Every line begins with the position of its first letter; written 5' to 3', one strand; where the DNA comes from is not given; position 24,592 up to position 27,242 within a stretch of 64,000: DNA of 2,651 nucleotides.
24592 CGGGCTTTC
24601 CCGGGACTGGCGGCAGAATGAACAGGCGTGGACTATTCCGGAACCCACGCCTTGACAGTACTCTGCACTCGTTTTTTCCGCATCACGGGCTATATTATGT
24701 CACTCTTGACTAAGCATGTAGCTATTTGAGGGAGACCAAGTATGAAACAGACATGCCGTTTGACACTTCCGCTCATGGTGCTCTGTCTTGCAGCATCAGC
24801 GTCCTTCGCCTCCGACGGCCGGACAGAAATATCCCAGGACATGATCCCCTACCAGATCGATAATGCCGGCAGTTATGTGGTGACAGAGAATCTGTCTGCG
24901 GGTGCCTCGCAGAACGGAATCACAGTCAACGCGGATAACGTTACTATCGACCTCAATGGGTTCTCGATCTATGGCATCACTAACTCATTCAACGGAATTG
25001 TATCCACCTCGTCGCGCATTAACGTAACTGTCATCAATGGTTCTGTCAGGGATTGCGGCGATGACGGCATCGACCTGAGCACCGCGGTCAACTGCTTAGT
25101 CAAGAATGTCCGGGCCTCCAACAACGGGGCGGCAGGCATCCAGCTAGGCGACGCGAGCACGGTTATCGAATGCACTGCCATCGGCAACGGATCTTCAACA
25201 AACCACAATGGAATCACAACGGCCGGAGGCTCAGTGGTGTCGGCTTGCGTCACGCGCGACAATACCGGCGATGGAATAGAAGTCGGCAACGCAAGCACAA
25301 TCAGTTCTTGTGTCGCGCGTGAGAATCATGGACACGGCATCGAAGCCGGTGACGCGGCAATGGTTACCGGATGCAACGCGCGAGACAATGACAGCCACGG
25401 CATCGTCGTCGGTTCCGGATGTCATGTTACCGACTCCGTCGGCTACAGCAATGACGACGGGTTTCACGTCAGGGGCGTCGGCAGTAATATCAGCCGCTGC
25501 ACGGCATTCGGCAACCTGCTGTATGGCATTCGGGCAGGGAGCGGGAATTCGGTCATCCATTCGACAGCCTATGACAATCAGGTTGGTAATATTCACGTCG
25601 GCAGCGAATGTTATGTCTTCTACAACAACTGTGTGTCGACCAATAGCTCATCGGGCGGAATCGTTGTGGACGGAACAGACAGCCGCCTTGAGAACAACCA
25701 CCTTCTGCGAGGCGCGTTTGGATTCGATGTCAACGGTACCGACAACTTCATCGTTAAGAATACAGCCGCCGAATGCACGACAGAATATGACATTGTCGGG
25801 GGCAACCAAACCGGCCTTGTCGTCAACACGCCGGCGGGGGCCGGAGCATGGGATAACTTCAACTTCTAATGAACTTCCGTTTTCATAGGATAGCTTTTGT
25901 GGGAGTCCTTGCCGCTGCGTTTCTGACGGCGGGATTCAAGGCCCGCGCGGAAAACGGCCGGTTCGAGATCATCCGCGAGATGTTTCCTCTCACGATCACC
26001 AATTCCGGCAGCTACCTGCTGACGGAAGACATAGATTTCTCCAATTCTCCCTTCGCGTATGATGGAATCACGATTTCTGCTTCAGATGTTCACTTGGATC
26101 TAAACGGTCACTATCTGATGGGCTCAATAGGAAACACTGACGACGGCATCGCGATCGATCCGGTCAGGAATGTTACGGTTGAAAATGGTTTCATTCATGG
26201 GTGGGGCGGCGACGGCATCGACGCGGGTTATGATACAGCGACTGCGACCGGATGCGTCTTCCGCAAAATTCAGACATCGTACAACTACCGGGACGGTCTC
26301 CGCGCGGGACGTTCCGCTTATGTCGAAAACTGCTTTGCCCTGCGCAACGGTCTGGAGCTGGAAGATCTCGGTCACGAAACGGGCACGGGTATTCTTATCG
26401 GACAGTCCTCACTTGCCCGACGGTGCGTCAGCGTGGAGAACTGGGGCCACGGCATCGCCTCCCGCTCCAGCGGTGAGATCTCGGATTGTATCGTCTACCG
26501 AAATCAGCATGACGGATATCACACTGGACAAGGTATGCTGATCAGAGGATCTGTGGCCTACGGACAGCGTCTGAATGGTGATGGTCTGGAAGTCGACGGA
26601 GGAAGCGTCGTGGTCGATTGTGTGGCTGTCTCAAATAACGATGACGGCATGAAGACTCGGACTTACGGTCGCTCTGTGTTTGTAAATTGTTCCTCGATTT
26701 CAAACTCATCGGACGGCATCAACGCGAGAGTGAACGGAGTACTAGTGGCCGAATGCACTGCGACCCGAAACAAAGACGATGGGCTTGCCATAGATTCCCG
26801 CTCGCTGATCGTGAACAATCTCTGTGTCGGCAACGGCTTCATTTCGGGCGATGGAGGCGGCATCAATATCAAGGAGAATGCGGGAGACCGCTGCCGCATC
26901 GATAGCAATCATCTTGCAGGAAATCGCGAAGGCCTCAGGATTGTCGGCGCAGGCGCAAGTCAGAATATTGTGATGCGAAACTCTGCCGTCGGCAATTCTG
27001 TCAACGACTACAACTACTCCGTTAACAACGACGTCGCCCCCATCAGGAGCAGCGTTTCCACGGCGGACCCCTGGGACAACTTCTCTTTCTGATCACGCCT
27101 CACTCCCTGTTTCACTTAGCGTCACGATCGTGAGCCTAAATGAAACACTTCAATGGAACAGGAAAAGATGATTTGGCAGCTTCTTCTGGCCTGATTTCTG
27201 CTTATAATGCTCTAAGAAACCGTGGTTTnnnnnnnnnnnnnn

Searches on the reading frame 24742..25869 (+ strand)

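Call 48: search_protein_families(library=pfam, proteins=[window:24742-25869:+], max_evalue=0.0001)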
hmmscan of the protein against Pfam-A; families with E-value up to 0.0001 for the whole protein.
window:24742-25869:+ (375 aa): 1 family
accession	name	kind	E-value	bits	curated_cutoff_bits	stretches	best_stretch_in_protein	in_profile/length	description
PF13229.12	Beta_helix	-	2.4e-15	57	25.9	2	85-229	2-151/158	Right handed beta helix region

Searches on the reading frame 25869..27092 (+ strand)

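Call 48: search_protein_families(library=pfam, proteins=[window:25869-27092:+], max_evalue=0.0001)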
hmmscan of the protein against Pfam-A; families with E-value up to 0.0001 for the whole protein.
window:25869-27092:+ (407 aa): 1 family
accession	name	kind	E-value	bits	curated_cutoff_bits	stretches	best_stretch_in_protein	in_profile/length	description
PF13229.12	Beta_helix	-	5.8e-17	62.2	25.9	2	236-371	22-156/158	Right handed beta helix region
